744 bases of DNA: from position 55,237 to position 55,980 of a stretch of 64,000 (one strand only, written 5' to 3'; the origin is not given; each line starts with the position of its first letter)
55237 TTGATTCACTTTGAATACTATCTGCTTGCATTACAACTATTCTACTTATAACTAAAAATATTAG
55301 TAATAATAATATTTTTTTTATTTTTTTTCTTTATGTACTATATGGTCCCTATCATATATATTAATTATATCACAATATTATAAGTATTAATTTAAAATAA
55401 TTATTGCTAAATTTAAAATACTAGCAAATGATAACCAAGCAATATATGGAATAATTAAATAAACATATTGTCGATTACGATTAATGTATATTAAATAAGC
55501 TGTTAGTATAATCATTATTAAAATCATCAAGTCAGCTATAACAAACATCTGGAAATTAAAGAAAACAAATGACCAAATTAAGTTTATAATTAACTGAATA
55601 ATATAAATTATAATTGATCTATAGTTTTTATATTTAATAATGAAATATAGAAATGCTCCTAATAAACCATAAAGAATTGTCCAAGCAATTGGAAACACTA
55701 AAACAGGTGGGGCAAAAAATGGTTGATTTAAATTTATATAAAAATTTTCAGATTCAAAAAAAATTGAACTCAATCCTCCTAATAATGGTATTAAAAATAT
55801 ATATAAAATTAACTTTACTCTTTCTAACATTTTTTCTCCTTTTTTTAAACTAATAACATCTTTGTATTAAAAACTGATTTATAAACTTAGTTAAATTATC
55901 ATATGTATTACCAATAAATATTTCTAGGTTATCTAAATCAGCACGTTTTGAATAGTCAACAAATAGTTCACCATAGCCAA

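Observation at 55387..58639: crtQ-like glycosyltransferase and crtO-like acyltransferase, then two unknown ecto-proteins and tspO (crtK), in one tightly coupled gene string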

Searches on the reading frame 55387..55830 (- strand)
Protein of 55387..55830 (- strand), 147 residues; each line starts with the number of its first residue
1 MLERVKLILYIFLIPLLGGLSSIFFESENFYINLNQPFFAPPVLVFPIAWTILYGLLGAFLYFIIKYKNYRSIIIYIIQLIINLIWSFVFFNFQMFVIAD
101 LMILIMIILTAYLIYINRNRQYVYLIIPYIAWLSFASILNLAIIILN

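Call 3: search_protein_families(library=pfam, proteins=[window:55387-55830:-], max_evalue=0.1)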
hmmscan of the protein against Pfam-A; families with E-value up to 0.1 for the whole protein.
window:55387-55830:- (147 aa): 1 family
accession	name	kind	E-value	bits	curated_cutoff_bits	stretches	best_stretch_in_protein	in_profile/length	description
PF03073.20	TspO_MBR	-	7.8e-29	100.7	24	1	13-144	3-144/145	TspO/MBR family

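Call 4: search_protein_families(library=ncbifam, proteins=[window:55387-55830:-], max_evalue=0.1)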
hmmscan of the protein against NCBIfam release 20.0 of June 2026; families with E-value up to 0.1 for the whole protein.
window:55387-55830:- (147 aa): 1 family
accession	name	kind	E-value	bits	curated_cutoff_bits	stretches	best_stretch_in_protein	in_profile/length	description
NF047825.1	T-richsensTspOAlph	equivalog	8.8e-19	68.2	180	1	9-147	6-148/152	tryptophan-rich sensory protein TspO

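Call 76: search_solved_structures(query=window:55387-55830:-, max_evalue=0.001)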
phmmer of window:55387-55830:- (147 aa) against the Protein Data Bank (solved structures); distinct sequences matched with E-value up to 0.001: 8.
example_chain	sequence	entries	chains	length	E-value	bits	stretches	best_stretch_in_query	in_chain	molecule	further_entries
8e7x_A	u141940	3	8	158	2.1e-15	60.5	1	23-146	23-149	Tryptophan-rich sensory protein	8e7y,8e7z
4uc3_A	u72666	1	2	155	1.7e-14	57.6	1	23-146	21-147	TRANSLOCATOR PROTEIN TSPO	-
4uc1_A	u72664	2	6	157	5e-14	56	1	23-146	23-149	Translocator protein TspO | Tryptophan-rich sensory protein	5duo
8e7w_A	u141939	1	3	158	5.2e-14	56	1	23-146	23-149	Tryptophan-rich sensory protein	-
4uc2_A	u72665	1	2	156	7.7e-14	55.4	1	23-146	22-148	TRANSLOCATOR PROTEIN TSPO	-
2mgy_A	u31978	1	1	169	1e-11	48.5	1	11-141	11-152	Translocator protein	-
2n02_A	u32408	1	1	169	3.7e-11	46.7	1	11-141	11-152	Translocator protein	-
4ryi_A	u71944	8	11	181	2.7e-07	34.2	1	8-146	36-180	Integral membrane protein | Tryptophan-rich protein TspO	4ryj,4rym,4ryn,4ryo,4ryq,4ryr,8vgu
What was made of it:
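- Closest known: TspO/CrtK of the Rhodobacter photosynthesis gene cluster. Same: PDB TspO chains match at E 2e-15 (call 76).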
